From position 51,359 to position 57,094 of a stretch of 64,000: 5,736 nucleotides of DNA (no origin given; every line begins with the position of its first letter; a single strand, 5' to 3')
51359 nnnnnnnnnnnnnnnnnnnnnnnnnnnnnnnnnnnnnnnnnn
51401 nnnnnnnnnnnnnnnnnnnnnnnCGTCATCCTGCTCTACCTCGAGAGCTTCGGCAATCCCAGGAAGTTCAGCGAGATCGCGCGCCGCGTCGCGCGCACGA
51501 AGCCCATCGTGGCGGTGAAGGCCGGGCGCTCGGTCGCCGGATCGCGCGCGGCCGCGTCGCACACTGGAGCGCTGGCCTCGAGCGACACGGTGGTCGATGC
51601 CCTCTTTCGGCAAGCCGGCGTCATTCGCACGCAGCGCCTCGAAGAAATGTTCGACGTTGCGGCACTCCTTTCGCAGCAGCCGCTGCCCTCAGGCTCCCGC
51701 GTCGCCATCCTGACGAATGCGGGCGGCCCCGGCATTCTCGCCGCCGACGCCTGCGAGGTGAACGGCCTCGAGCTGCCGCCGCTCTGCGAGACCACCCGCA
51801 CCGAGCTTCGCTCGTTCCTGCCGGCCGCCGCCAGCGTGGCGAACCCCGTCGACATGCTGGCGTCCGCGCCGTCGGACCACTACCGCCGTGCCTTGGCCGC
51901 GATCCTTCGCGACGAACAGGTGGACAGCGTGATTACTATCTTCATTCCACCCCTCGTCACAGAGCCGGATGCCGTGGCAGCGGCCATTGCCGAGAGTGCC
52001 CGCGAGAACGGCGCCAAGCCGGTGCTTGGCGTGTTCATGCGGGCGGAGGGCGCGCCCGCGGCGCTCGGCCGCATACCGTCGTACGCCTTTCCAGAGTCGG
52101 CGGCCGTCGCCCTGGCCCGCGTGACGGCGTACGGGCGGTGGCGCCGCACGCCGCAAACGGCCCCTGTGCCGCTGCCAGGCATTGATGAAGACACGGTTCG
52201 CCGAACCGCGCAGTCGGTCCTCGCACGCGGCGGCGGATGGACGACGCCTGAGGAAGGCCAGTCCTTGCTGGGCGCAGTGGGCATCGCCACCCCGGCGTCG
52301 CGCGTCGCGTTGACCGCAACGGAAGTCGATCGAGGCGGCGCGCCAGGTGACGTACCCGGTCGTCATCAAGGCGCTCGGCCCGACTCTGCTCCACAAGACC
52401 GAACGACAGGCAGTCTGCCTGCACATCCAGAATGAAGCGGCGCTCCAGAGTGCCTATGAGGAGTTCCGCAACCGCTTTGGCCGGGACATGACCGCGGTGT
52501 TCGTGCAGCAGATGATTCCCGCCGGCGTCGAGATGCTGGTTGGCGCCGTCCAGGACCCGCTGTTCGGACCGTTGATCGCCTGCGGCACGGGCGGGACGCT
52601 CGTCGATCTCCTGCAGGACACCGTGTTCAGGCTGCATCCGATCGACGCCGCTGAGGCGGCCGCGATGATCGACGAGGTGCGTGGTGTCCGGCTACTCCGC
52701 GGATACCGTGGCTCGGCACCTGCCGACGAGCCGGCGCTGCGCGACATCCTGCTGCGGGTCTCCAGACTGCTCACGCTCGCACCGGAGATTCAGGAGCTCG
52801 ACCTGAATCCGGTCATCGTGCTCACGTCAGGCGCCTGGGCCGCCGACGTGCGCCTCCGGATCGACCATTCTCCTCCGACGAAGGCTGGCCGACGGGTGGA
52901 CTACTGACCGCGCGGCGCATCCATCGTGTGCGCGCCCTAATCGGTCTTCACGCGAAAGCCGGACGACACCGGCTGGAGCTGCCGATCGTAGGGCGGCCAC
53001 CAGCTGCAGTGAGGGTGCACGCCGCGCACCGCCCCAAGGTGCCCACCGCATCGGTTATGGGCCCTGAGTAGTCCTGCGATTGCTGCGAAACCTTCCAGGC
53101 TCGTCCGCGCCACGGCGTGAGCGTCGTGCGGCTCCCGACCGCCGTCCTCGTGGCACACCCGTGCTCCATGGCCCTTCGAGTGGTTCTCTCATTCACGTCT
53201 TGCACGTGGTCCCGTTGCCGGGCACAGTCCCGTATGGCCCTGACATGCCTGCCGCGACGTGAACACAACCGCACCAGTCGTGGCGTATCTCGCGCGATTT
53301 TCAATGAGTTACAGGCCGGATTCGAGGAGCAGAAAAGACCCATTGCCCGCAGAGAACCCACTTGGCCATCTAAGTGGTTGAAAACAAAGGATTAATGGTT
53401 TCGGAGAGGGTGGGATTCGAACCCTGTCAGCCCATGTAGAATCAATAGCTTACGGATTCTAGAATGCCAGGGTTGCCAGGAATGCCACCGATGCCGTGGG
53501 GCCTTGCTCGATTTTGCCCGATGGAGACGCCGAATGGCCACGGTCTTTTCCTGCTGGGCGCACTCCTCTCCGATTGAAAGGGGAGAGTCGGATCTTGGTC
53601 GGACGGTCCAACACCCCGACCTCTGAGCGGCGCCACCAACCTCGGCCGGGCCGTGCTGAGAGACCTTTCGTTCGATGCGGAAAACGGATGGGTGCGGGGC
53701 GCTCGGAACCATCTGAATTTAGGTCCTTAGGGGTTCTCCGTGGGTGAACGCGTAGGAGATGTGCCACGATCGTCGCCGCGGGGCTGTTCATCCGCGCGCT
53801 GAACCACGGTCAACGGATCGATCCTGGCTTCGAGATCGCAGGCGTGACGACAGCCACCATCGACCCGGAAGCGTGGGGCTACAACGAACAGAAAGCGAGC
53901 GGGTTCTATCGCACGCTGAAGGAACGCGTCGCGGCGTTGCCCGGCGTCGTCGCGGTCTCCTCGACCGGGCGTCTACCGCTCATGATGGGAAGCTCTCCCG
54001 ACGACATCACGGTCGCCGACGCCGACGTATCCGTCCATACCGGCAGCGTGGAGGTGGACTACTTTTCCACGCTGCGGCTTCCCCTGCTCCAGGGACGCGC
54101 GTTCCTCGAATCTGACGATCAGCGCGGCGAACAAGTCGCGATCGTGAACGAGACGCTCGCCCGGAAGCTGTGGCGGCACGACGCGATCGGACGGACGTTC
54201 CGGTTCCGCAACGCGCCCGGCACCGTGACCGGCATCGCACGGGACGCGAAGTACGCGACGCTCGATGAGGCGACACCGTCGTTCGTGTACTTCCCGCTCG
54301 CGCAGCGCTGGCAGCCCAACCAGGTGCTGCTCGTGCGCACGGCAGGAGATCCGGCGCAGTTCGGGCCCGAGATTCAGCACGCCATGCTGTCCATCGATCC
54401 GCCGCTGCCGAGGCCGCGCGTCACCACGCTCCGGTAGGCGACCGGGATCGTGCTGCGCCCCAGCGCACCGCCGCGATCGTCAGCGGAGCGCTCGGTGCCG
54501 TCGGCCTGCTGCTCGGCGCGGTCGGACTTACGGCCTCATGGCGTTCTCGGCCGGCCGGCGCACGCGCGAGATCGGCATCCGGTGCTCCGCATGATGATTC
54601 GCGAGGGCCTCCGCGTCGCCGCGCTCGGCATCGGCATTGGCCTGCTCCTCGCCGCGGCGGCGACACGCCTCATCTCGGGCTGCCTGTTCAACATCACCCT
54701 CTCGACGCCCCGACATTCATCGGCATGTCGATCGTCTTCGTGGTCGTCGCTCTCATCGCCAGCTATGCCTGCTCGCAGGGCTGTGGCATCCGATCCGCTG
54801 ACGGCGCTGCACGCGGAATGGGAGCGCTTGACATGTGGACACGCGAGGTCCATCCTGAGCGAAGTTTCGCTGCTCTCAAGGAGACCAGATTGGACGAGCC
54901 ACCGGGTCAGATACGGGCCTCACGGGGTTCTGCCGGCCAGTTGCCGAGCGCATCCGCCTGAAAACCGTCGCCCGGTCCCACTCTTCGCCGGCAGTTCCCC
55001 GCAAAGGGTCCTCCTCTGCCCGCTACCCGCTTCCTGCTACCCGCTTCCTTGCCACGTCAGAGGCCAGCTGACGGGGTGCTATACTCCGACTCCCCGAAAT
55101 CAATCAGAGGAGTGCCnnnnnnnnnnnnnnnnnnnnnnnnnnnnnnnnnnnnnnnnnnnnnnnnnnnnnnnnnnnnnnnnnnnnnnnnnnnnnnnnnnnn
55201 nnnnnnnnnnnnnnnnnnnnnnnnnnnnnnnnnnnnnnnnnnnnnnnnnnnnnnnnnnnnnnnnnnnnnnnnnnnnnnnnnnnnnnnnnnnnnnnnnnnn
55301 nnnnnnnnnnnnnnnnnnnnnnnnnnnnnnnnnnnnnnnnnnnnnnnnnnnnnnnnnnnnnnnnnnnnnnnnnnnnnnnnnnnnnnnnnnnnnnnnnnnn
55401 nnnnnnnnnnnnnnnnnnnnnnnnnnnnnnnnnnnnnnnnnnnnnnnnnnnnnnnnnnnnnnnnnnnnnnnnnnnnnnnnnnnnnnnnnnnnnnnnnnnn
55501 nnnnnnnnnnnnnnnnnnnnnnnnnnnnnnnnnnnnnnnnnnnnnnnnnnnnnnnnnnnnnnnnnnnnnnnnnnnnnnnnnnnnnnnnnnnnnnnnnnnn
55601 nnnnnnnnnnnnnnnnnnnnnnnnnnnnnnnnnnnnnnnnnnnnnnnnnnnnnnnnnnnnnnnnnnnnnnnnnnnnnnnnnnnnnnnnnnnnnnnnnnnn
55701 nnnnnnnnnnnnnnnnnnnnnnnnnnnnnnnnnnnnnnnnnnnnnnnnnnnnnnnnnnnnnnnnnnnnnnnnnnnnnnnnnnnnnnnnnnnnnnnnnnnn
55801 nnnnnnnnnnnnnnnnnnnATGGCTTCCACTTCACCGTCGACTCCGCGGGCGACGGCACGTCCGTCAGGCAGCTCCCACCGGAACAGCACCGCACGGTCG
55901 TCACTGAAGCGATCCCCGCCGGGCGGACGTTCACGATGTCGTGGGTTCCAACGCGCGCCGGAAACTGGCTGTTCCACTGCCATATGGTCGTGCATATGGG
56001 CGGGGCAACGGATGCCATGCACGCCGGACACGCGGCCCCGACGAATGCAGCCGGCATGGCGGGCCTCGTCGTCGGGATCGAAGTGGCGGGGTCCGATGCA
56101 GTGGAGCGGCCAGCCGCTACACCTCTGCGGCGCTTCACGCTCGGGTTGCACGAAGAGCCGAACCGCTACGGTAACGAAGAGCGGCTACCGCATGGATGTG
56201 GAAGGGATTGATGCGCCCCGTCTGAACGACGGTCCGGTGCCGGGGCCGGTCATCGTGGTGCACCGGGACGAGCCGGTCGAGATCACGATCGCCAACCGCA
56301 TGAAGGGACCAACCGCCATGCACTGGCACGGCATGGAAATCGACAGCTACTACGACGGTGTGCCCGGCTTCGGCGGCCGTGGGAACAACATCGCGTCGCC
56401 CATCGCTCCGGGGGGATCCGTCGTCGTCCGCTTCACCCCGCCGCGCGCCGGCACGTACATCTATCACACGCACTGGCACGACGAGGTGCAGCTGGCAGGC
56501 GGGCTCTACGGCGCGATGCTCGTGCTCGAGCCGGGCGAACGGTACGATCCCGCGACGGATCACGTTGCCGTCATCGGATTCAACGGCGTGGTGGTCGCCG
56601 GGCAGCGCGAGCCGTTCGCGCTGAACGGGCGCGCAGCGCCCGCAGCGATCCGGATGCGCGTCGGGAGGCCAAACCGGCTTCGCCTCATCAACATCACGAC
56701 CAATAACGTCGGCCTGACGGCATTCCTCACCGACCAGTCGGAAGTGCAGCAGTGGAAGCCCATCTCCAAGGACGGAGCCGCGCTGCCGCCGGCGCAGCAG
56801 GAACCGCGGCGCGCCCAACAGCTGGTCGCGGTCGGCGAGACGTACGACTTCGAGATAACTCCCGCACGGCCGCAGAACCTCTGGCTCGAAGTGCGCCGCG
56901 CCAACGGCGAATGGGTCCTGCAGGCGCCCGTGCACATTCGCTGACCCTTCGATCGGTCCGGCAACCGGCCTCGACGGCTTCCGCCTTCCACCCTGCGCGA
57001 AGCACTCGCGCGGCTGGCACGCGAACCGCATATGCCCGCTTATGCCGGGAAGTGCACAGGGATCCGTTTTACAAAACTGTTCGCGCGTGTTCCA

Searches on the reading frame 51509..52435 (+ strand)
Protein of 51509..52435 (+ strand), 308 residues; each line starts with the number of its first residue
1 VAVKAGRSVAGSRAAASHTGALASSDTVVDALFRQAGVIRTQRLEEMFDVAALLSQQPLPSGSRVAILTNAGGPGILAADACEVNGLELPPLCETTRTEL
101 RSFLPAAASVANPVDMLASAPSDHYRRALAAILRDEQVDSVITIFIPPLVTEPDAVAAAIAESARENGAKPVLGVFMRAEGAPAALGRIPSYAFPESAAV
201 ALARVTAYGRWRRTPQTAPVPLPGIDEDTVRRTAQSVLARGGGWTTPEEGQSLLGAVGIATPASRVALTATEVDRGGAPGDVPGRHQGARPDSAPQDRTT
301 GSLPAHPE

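Call 9: search_protein_families(library=pfam, proteins=[window:51509-52435:+], max_evalue=0.001)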
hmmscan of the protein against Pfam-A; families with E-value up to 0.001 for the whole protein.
window:51509-52435:+ (308 aa): 2 families
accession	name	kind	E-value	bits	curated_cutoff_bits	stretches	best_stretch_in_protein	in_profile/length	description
PF13607.11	Succ_CoA_lig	-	7.2e-17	61.9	27.4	1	2-54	86-138/138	Succinyl-CoA ligase like flavodoxin domain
PF19045.5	Ligase_CoA_2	-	2e-13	51.1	23.7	1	65-213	1-156/162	Ligase-CoA domain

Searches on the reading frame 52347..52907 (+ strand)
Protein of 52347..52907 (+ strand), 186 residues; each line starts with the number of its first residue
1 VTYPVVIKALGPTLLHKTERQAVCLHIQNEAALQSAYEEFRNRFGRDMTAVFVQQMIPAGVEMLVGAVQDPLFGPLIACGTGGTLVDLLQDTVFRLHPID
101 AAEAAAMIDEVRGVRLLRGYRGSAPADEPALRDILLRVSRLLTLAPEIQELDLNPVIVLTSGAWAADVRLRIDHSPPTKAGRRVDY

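Call 9: search_protein_families(library=pfam, proteins=[window:52347-52907:+], max_evalue=0.001)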
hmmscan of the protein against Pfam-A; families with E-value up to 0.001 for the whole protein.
window:52347-52907:+ (186 aa): 1 family
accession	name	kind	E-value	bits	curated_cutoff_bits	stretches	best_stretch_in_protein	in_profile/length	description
PF13549.11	ATP-grasp_5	-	2.9e-55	187.5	27.6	1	1-172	45-221/221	ATP-grasp domain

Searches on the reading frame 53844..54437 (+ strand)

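Call 9: search_protein_families(library=pfam, proteins=[window:53844-54437:+], max_evalue=0.001)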
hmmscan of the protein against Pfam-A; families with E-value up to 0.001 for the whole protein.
window:53844-54437:+ (197 aa): 1 family
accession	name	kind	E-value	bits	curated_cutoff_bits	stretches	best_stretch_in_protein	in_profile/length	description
PF12704.14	MacB_PCD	-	2.3e-16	61.1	27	1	22-170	51-197/207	MacB-like periplasmic core domain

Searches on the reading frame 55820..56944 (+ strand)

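Call 25: search_protein_families(library=pfam, proteins=[window:55820-56944:+], max_evalue=0.001)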
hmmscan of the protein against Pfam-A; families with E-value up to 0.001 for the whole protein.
window:55820-56944:+ (374 aa): 2 families
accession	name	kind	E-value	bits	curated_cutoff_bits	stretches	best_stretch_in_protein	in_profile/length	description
PF07732.21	Cu-oxidase_3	-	3.3e-20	72.8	21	1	137-238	21-117/119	Multicopper oxidase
PF07731.20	Cu-oxidase_2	-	1e-07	32.2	20.4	1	136-234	26-132/137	Multicopper oxidase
